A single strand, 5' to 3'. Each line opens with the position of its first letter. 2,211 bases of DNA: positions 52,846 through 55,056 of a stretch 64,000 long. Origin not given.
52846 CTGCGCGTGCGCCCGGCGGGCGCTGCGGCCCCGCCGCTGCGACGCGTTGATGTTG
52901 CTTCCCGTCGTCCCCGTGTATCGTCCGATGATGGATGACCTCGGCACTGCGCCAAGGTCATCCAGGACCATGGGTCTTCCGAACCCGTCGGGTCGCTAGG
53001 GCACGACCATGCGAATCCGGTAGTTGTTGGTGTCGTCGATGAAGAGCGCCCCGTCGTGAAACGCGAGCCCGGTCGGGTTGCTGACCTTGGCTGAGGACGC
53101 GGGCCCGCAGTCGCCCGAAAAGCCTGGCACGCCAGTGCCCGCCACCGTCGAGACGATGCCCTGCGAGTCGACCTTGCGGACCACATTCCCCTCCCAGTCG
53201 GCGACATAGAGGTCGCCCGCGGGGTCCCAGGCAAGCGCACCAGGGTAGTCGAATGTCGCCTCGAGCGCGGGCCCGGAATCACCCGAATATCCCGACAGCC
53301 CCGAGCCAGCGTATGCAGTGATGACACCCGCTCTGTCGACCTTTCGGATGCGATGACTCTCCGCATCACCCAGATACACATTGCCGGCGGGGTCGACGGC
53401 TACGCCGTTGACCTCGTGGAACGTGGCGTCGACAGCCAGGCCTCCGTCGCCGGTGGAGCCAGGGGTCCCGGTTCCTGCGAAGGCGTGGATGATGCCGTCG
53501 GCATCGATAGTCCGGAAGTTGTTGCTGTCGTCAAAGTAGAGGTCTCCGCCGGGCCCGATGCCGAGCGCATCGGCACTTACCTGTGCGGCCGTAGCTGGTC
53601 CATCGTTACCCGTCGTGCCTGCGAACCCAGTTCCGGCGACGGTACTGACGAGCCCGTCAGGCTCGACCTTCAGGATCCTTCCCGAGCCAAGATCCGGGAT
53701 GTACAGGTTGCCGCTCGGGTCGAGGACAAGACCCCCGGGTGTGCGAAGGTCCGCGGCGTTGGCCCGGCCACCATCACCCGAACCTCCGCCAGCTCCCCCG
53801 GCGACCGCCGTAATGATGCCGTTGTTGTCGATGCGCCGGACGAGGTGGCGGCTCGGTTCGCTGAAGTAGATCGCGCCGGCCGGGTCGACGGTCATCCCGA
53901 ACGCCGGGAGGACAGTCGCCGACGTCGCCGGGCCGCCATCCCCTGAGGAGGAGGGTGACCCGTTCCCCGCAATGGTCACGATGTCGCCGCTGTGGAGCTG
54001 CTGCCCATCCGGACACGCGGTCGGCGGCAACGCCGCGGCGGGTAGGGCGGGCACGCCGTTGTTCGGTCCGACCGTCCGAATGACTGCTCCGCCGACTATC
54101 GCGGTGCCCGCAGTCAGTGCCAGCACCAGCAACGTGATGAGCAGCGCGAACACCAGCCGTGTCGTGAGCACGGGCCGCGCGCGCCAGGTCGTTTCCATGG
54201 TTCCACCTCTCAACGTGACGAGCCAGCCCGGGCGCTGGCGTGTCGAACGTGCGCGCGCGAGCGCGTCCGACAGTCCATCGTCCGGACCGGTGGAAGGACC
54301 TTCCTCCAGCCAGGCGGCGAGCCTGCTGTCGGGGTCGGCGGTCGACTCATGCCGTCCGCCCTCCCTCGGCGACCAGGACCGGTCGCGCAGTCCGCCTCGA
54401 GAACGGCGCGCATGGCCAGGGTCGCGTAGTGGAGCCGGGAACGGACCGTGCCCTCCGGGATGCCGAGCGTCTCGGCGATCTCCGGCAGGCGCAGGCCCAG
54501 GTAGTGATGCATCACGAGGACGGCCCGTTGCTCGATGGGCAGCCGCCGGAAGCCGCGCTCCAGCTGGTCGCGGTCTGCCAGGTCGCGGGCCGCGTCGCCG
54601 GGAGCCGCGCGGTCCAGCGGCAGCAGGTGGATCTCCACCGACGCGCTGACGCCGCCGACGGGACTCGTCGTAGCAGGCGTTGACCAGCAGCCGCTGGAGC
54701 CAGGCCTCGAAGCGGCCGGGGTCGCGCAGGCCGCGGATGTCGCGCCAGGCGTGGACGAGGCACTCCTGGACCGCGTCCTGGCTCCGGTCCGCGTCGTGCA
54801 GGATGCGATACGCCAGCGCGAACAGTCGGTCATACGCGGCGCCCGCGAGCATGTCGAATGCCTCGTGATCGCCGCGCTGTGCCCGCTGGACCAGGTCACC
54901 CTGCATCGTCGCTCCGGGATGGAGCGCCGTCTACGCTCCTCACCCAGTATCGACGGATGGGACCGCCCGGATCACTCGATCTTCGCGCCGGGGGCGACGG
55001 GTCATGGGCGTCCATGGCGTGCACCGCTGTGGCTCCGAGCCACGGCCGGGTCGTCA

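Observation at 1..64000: Block-wise frame disruption: most genes need several +/-1 frame switches, interleaved with fully intact blocks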

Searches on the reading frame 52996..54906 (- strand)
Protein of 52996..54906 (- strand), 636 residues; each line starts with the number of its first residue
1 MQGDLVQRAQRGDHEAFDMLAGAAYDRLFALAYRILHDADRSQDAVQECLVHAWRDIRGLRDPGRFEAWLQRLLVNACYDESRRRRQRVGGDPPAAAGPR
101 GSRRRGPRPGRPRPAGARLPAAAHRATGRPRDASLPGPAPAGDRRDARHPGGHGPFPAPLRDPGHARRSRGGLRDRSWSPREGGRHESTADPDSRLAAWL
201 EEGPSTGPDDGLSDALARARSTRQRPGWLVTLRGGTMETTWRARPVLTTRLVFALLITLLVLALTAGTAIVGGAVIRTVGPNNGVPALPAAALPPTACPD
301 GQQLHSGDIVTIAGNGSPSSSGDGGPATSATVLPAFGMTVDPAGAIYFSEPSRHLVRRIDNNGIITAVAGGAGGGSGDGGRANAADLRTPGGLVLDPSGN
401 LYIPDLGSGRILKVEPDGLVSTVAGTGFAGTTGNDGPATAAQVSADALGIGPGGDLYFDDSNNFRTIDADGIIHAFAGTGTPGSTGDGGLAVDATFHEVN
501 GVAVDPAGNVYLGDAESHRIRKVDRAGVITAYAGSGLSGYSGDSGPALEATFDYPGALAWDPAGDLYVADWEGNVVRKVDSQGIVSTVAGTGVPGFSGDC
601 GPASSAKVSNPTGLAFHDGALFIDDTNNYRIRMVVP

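Call 4: search_protein_families(library=pfam, proteins=[window:52996-54906:-], max_evalue=0.01)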
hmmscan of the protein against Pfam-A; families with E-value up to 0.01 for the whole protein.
window:52996-54906:- (636 aa): 7 families
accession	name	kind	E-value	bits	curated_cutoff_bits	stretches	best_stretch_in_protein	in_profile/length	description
PF25021.1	TEN_NHL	-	7.3e-32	111.2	27.1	4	484-535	129-178/357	Teneurin NHL domain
PF01436.27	NHL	-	1.1e-14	54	20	1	497-522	2-27/28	NHL repeat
PF04542.20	Sigma70_r2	-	1.6e-12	47.5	24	1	25-86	6-69/71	Sigma-70 region 2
PF06739.17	SBBP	-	1.9e-05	25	20.5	0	499-512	15-28/38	Beta-propeller repeat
PF08450.18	SGL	-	4.9e-05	23.5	26.3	0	457-530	149-217/246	SMP-30/Gluconolactonase/LRE-like region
PF20067.5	SSL_N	-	6e-05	23.3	18.9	0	557-577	25-45/46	Strictosidine synthase-like, N-terminal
PF24684.1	Vgb_lyase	-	0.00015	21.1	50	0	338-369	60-91/290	Virginiamycin B lyase family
